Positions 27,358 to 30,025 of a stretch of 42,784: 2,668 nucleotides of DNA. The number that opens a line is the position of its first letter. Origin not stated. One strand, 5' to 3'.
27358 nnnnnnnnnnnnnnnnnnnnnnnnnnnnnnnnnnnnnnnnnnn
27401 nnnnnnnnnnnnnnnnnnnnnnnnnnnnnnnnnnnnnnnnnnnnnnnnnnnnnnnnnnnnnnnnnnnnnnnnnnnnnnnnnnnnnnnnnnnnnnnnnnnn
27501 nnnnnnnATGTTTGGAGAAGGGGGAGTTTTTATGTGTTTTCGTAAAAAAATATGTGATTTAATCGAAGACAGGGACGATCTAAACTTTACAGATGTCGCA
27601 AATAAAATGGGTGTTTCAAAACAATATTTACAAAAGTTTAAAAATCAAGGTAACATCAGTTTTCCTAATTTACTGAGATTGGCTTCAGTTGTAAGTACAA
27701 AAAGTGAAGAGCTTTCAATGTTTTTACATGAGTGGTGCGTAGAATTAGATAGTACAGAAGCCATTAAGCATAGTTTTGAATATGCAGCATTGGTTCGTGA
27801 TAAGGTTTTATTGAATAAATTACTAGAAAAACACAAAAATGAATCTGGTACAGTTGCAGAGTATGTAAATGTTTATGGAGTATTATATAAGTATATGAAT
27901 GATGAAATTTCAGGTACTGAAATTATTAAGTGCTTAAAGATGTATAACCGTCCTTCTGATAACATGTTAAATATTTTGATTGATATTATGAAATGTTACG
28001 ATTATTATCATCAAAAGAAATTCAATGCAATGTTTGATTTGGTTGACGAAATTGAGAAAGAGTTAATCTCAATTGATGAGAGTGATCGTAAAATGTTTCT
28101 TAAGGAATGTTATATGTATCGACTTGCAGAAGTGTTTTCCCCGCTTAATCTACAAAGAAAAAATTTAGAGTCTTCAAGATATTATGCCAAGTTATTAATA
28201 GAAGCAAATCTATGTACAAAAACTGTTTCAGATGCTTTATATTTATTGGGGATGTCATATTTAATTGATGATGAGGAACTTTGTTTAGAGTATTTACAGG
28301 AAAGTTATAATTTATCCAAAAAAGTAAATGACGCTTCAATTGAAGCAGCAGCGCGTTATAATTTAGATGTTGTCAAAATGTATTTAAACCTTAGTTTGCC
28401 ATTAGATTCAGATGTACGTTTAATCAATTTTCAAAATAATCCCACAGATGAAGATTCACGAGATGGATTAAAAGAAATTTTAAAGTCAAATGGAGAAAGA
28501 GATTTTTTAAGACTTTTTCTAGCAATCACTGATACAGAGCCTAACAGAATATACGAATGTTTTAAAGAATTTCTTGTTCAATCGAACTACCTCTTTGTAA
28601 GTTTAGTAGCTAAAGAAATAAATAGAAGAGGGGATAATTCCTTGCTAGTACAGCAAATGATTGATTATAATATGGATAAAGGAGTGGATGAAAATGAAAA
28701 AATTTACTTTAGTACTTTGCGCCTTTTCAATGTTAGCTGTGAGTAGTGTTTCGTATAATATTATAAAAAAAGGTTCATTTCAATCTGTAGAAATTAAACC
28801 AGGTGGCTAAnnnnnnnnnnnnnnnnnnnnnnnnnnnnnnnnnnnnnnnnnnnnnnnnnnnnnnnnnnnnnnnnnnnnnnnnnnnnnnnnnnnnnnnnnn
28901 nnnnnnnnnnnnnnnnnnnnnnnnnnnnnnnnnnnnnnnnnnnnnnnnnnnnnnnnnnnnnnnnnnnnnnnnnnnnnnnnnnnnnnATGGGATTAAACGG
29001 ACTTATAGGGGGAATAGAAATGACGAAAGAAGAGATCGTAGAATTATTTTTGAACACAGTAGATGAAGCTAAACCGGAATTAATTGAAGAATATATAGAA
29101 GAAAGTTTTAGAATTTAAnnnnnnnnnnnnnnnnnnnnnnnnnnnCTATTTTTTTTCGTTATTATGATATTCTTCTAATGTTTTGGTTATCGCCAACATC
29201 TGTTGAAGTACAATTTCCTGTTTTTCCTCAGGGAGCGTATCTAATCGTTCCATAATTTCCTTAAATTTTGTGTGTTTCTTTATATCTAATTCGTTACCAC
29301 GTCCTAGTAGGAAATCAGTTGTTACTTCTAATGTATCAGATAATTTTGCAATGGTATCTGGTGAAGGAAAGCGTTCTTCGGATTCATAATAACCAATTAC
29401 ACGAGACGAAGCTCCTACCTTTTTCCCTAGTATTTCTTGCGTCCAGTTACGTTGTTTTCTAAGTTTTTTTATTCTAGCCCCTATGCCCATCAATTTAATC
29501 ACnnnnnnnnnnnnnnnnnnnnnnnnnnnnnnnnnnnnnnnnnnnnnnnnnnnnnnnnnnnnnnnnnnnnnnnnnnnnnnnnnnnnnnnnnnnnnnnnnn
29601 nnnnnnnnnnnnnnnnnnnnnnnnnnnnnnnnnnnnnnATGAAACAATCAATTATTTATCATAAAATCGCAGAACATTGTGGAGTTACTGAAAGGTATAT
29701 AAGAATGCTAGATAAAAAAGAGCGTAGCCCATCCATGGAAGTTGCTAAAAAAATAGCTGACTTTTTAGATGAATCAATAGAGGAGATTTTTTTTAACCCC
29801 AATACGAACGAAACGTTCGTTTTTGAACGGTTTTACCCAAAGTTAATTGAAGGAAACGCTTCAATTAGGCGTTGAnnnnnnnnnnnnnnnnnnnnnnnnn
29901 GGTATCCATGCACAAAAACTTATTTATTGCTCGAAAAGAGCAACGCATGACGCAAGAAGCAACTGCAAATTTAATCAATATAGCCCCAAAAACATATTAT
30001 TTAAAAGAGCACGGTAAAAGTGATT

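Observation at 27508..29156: Arbitrium-like (AimR/AimP-type) phage communication locus between integrase and cI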

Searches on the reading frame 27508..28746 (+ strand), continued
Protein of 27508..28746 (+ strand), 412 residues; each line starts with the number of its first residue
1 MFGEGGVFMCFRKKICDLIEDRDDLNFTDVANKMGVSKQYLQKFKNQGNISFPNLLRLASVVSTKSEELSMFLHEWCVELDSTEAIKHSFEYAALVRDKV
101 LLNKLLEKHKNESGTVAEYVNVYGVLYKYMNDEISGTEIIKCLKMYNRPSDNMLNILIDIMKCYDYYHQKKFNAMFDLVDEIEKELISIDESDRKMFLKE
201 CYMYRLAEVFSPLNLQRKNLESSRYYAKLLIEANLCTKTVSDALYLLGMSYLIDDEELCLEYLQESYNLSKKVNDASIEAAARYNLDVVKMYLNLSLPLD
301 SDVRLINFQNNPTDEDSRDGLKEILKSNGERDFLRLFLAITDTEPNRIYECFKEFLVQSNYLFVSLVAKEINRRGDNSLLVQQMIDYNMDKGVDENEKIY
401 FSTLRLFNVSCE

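Call 39: find_homologous_proteins(query=window:27508-28746:+, max_evalue=0.00001)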
Query window:27508-28746:+ (412 aa): 23 proteins with E <= 0.00001 among 4387 candidates.
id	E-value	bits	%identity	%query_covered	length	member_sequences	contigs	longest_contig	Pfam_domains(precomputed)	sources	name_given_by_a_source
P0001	1.2e-258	876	97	100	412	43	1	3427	PF22871.3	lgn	-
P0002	5.9e-217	739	84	98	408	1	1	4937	PF22871.3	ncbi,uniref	ncbi:helix-turn-helix transcriptional regulator [Bacillus thuringiensis]|uniref:AimR family lysis-ly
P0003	1.7e-211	721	81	100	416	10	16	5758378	PF22871.3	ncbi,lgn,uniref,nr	ncbi:TPA: hypothetical protein QCU24_001495 [Bacillus cereus]|uniref:Transcriptional regulator n=2 T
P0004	6.7e-211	719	80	99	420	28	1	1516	PF22871.3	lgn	-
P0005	1.2e-185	636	75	98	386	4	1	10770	PF22871.3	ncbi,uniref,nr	ncbi:AimR family lysis-lysogeny pheromone receptor [Bacillus thuringiensis]|uniref:AimR family lysis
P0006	2.6e-149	516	95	60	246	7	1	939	PF22871.3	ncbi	ncbi:hypothetical protein COA00_32590, partial [Bacillus cereus]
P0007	9.9e-124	432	51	97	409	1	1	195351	PF22871.3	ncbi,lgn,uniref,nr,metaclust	ncbi:AimR family lysis-lysogeny pheromone receptor [Bacillus sp. UNC322MFChir4.1]|uniref:AimR family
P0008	4.2e-119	416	50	99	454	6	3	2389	PF22871.3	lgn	-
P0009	1.1e-118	415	49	99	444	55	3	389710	PF22871.3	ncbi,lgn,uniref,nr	ncbi:hypothetical protein F8172_20275 [Bacillus cereus]|uniref:Prophage helix-turn-helix protein n=1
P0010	1.8e-117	411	50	99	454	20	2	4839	PF22871.3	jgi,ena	-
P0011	4.9e-117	410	50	98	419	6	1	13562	PF22871.3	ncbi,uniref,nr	ncbi:AimR family lysis-lysogeny pheromone receptor [Bacillus cereus group sp. N21]|uniref:AimR famil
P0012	7.1e-116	406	49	99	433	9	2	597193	PF22871.3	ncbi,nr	ncbi:hypothetical protein BK739_17925 [Bacillus thuringiensis serovar pirenaica]|nr:hypothetical pro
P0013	7.2e-116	406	49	97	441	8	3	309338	PF22871.3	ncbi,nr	ncbi:hypothetical protein CN556_11745 [Bacillus wiedmannii]|nr:hypothetical protein CN644_06140 [Bac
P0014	1.1e-115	405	49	99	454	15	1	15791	PF22871.3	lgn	-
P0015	7.3e-115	403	49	98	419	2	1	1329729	PF22871.3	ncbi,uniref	ncbi:AimR family lysis-lysogeny pheromone receptor [Bacillus wiedmannii]|uniref:AimR family lysis-ly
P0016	3.6e-112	394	49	92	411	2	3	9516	PF22871.3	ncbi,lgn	ncbi:AimR family lysis-lysogeny pheromone receptor [Bacillus thuringiensis]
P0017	3.9e-105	371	47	97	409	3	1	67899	PF22871.3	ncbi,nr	ncbi:AimR family lysis-lysogeny pheromone receptor [Bacillus pacificus]|nr:AimR family lysis-lysogen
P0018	1.6e-104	369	47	94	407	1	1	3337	PF22871.3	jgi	jgi:hypothetical protein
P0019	3.4e-102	361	45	98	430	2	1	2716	PF22871.3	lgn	-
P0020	2.2e-101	358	45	92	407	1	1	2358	PF22871.3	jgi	jgi:hypothetical protein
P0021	3.0e-96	341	44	92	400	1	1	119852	PF22871.3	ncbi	ncbi:AimR family lysis-lysogeny pheromone receptor [Bacillus sp. C1]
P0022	1.8e-89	319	43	92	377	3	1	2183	PF22871.3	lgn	-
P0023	1.0e-39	155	29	89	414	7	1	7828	PF22871.3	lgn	-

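Call 49: predict_structure(alignment_id=A2)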
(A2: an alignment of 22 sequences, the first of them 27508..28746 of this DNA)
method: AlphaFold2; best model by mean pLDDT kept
length: 412 residues; sequences in the alignment: 22
mean_pLDDT: 86.9   pTM: 0.85
mean pLDDT of the five models: 86.9, 86.4, 85.6, 84.8, 84.5
residues with pLDDT >= 90: 251; 70-90: 125; 50-70: 8; < 50: 28
segments of 3 or more residues with pLDDT < 50: 1-8, 392-403, 405-412
pLDDT, mean of each block of 10 residues (from residue 1): 37 89 90 91 86 89 84 91 92 94 97 94 96 93 85 91 92 87 87 80 92 91 94 92 97 96 97 90 95 96 95 92 81 92 90 90 94 90 80 42 43 27
secondary structure, 60 per line:
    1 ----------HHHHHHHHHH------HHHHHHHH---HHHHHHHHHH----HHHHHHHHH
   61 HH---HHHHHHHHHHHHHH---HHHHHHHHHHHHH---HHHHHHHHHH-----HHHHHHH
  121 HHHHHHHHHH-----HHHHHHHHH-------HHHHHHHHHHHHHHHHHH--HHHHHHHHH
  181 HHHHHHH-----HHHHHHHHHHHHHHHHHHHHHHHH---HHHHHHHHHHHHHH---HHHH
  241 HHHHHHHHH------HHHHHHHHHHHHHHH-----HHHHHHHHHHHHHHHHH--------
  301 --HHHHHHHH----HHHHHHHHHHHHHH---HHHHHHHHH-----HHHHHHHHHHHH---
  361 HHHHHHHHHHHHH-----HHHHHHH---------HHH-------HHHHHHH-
elements in order: H11-20 H27-34 H38-47 H52-62 H66-79 H83-95 H99-108 H114-130 H136-144 H152-169 H172-187 H193-216 H220-233 H237-249 H256-270 H276-292 H303-310 H315-328 H332-340 H346-357 H361-373 H379-385 H405-411

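Call 52: fold_search(model_id=the predicted structure, library=pdb)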
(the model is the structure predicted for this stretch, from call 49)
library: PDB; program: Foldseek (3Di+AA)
matches with E <= 10: 991; with E <= 0.001: 16
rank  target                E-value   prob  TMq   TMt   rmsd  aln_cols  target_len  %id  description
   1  5zw6_A                4.2e-09  1.00  0.74  0.77   4.5       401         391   17  Structure of spAimR (released 2018-09-05)
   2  6ipx_B                5.6e-09  1.00  0.74  0.78   4.1       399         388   18  Crystal structure of the apo form transcription factor (released 2019-01-23)
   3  6jg9_A                7.7e-09  1.00  0.74  0.78   4.1       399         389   17  Crystal structure of AimR in complex with arbitrium peptide (released 2019-07-03)
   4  9f36_A                8.6e-09  1.00  0.66  0.78   3.9       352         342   22  Crystal estructure of AimR from ATCC13952 phage (released 2025-05-14)
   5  6s7i_B                1.1e-08  1.00  0.66  0.70   5.1       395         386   19  Arbitrium receptor from a Bacillus subtilis Katmira33 phage (released 2021-04-14)
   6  9f36_B                1.3e-08  1.00  0.57  0.67   5.6       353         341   21  Crystal estructure of AimR from ATCC13952 phage (released 2025-05-14)
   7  5zw5_A                1.5e-08  1.00  0.72  0.76   4.3       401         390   18  Structure of SeMet-spAimR (released 2018-08-29)
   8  5xyb_B                1.6e-08  1.00  0.66  0.77   4.2       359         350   18  Crystal structure of AimR from Bacillus phage SPbeta (released 2018-08-15)
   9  6jg5_A                1.8e-08  1.00  0.74  0.77   4.1       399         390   18  Crystal structure of AimR (released 2019-07-03)
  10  6s7i_A                1.9e-08  1.00  0.67  0.71   5.2       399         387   18  Arbitrium receptor from a Bacillus subtilis Katmira33 phage (released 2021-04-14)
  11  6hp3_A                3.0e-08  1.00  0.71  0.75   4.5       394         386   18  ARBITRIUM PEPTIDE RECEPTOR FROM SPBETA PHAGE (released 2019-02-13)
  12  6jg8_B                3.4e-08  1.00  0.64  0.67   5.9       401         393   18  Crystal structure of AimR in complex with DNA (released 2019-07-03)
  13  5xyb_A                5.1e-08  1.00  0.66  0.77   4.6       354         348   18  Crystal structure of AimR from Bacillus phage SPbeta (released 2018-08-15)
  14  5y24_A                5.5e-08  1.00  0.68  0.79   3.9       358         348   17  Crystal structure of AimR from Bacillus phage SPbeta in complex with its signalling peptide (released 2018-09-19)
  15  5zvv_A                7.9e-08  1.00  0.67  0.71   5.2       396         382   18  Structure of SeMet-phAimR (released 2018-09-05)
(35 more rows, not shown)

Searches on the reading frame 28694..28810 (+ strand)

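Call 3: search_protein_families(library=pfam, proteins=[window:28694-28810:+], max_evalue=1)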
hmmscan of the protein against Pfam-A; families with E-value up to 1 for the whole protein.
window:28694-28810:+ (38 aa): 1 family
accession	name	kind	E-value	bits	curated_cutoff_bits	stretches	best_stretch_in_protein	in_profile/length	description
PF19219.5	CoV_NSP15_N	-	0.2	12.4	27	1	18-33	4-19/61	Coronavirus replicase NSP15, N-terminal oligomerisation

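Call 4: search_protein_families(library=phrogs, proteins=[window:28694-28810:+], max_evalue=1)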
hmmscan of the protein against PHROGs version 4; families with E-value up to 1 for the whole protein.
window:28694-28810:+ (38 aa): 0 families

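Call 26: search_protein_families(library=ncbifam, proteins=[window:28694-28810:+], max_evalue=1)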
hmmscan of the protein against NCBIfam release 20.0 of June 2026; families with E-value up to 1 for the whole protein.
window:28694-28810:+ (38 aa): 1 family
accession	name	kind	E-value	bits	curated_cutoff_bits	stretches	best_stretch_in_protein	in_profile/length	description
NF058548.1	BT_4411_fam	equivalog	0.011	15.2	220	1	1-31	1-30/223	BT4411 family hyaluronic acid-binding protein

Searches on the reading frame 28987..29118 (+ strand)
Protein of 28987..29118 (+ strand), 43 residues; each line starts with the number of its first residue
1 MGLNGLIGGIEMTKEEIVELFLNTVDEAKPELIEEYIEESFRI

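Call 3: search_protein_families(library=pfam, proteins=[window:28987-29118:+], max_evalue=1)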
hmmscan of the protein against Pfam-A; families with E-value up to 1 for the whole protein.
window:28987-29118:+ (43 aa): 0 families

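Call 4: search_protein_families(library=phrogs, proteins=[window:28987-29118:+], max_evalue=1)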
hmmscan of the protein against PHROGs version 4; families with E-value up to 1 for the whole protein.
window:28987-29118:+ (43 aa): 3 families
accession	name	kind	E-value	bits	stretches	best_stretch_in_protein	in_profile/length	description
phrog_20324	-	unknown function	1.5e-32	112.2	1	1-43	1-43/43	-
phrog_28567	-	unknown function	0.012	16.7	1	8-43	27-64/67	-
phrog_34849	-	unknown function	0.15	13.2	1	7-33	43-72/153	-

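Call 26: search_protein_families(library=ncbifam, proteins=[window:28987-29118:+], max_evalue=1)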
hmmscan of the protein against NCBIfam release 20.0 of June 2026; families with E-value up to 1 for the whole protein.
window:28987-29118:+ (43 aa): 0 families

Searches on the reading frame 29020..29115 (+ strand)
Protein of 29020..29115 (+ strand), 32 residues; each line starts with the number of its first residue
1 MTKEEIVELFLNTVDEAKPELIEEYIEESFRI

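Call 62: search_solved_structures(query=window:29020-29115:+, max_evalue=10)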
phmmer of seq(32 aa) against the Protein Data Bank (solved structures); distinct sequences matched with E-value up to 10: 3.
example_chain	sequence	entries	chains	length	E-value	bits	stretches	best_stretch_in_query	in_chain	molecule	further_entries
11mq_A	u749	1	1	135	0.29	14.4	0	5-32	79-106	NovoTag657-holo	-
9pvl_A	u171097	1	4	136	0.3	14.4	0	5-32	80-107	JF657-bp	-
1j6r_A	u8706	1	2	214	0.61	13.5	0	4-27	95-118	METHIONINE SYNTHASE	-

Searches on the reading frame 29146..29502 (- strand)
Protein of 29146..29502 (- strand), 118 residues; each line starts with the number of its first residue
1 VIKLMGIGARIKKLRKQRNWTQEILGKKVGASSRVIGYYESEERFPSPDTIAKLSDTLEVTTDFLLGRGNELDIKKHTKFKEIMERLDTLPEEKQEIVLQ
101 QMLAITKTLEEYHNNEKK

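Call 3: search_protein_families(library=pfam, proteins=[window:29146-29502:-], max_evalue=1)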
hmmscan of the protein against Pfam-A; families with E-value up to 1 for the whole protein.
window:29146-29502:- (118 aa): 4 families
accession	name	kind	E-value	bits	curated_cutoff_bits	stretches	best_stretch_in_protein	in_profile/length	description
PF01381.28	HTH_3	-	1.4e-10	41.5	23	1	11-65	1-55/55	Helix-turn-helix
PF12844.13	HTH_19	-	2.9e-08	33.9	30.2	1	8-66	1-59/64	Helix-turn-helix domain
PF13560.12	HTH_31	-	1.1e-07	32.4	27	1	8-62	3-58/64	Helix-turn-helix domain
PF13443.12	HTH_26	-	0.011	16.4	22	1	10-61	1-53/63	Cro/C1-type HTH DNA-binding domain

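Call 4: search_protein_families(library=phrogs, proteins=[window:29146-29502:-], max_evalue=1)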
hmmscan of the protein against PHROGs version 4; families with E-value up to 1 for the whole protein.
window:29146-29502:- (118 aa): 23 families
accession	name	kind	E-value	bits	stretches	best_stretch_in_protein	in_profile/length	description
phrog_8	-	transcription regulation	2.5e-19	70.9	1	4-112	74-165/346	transcriptional regulator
phrog_2439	-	transcription regulation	2.9e-12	47.2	1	5-87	6-87/367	transcriptional regulator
phrog_5823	-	transcription regulation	3.5e-11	43.9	1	5-92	5-96/404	transcriptional regulator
phrog_3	-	transcription regulation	1.7e-10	42.2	1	2-89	84-171/430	transcriptional repressor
phrog_4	-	transcription regulation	4.8e-10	40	1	5-83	135-205/400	transcriptional repressor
phrog_2967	-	transcription regulation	7.5e-10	39.7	1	7-99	11-99/225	transcriptional regulator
phrog_1373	-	transcription regulation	2.6e-06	28.5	1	7-82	64-139/166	transcriptional regulator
phrog_7396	-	unknown function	8.8e-05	23.3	1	17-112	31-122/227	-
phrog_34939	-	unknown function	0.00063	20.4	1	9-76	12-80/280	-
phrog_2104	-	unknown function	0.00074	20.7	1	10-54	43-87/103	-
phrog_7241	-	transcription regulation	0.00074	20.6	1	11-65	66-120/122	transcriptional regulator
phrog_2328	-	transcription regulation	0.0022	18.8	1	7-66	16-75/128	transcriptional repressor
phrog_1994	-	DNA, RNA and nucleotide metabolism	0.0071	17.3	1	10-82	3-69/170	DNA binding protein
phrog_37093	-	transcription regulation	0.013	15.9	1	10-32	9-31/42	transcriptional regulator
phrog_147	-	transcription regulation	0.018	16.4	1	5-55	3-54/100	transcriptional regulator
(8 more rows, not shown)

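Call 26: search_protein_families(library=ncbifam, proteins=[window:29146-29502:-], max_evalue=1)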
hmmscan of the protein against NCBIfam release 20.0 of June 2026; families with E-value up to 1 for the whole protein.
window:29146-29502:- (118 aa): 13 families
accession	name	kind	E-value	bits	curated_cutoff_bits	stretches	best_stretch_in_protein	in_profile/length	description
NF041951.1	phage_RstR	subfamily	6e-20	71.5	80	1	5-104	1-98/108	RstR family transcriptional repressor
NF007257.0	PRK09706.1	subfamily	1.8e-08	34.3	101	1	6-104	5-113/135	transcriptional repressor DicA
TIGR00270.2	TIGR00270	equivalog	3.8e-07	30.1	110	1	9-61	78-130/159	multiprotein bridging factor aMBF1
TIGR03070.1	couple_hipB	subfamily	1.3e-06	28.2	71.65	1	7-48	3-44/58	type II toxin-antitoxin system Y4mF family antitoxin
NF047948.1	male_kill_WMK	equivalog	5.2e-06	26.1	300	1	6-111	162-267/300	WO male-killing family protein Wmk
NF052239.1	antitox_spr1629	equivalog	5.3e-06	25.8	335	1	5-93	1-88/377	spr1629 family repressor/antitoxin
NF007271.0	PRK09726.1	equivalog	3.7e-05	23.6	79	1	10-61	16-67/88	type II toxin-antitoxin system antitoxin HipB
NF006015.0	PRK08154.1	subfamily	7e-05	22.1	204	1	4-106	28-129/314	anaerobic benzoate catabolism transcriptional regulator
NF003162.0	PRK04140.1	equivalog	0.00039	19.6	263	1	8-61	128-181/317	transcriptional regulator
NF038139.1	Reg_Aceta_RamB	equivalog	0.0008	18.2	700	1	7-85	3-78/465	acetate metabolism transcriptional regulator RamB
NF041575.1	antitoxPezA_Strep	equivalog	0.0026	17.7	290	1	7-62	2-57/158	type II toxin-antitoxin system antitoxin PezA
NF050110.1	TransRegBldD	equivalog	0.0078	16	250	1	7-112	9-117/162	transcriptional regulator BldD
TIGR03830.1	CxxCG_CxxCG_HTH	subfamily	0.01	15.6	61.8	1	8-47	67-106/127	type II TA system antitoxin MqsA family protein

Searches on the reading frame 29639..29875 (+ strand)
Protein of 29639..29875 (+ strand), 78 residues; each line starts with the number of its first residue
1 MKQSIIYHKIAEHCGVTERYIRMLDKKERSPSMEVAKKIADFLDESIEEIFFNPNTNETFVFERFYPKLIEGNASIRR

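Call 3: search_protein_families(library=pfam, proteins=[window:29639-29875:+], max_evalue=1)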
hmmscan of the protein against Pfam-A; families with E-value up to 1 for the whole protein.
window:29639-29875:+ (78 aa): 5 families
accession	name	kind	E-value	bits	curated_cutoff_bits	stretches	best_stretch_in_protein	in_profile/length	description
PF01381.28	HTH_3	-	1.1e-06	29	23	1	9-50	14-55/55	Helix-turn-helix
PF13443.12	HTH_26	-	0.043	14.5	22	1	12-51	18-58/63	Cro/C1-type HTH DNA-binding domain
PF20331.3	DUF6626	-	0.2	12.6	27.3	1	17-49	28-60/96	Family of unknown function (DUF6626)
PF22912.2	zf-DPOE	-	0.2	12.3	21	1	8-43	16-51/58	Zinc finger domain of DNA polymerase-epsilon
PF21320.3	HTH_65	-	0.22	12.2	24.1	0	8-22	28-42/75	Rv2258c-like winged HTH domain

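Call 4: search_protein_families(library=phrogs, proteins=[window:29639-29875:+], max_evalue=1)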
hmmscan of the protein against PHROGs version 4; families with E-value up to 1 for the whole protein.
window:29639-29875:+ (78 aa): 16 families
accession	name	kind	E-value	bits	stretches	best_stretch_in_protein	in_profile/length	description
phrog_25914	-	DNA, RNA and nucleotide metabolism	9.4e-08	33.1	1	6-51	40-85/96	HTH DNA binding protein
phrog_3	-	transcription regulation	1.7e-06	29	1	9-60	106-155/430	transcriptional repressor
phrog_8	-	transcription regulation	2.7e-06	28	1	9-58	94-143/346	transcriptional regulator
phrog_12258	-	DNA, RNA and nucleotide metabolism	2e-05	25.7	1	2-52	29-79/123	HTH DNA binding protein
phrog_2439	-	transcription regulation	0.00076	19.4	1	9-55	25-70/367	transcriptional regulator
phrog_7241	-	transcription regulation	0.0063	17.6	1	9-48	79-118/122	transcriptional regulator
phrog_5823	-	transcription regulation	0.014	15.5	1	9-56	24-72/404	transcriptional regulator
phrog_1994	-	DNA, RNA and nucleotide metabolism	0.02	15.8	1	4-52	12-60/170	DNA binding protein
phrog_35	-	transcription regulation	0.023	15.8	1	9-41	91-122/181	transcriptional repressor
phrog_4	-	transcription regulation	0.027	14.5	1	4-52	151-193/400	transcriptional repressor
phrog_18104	-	transcription regulation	0.056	14.4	1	9-45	18-54/57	transcriptional regulator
phrog_57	-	head and packaging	0.073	13.9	1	9-34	17-42/199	terminase small subunit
phrog_769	-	transcription regulation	0.11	13.5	1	6-51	26-68/89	transcriptional repressor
phrog_1373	-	transcription regulation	0.13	13.2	1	10-48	82-120/166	transcriptional regulator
phrog_9840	-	unknown function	0.18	12.5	1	28-44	19-35/43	-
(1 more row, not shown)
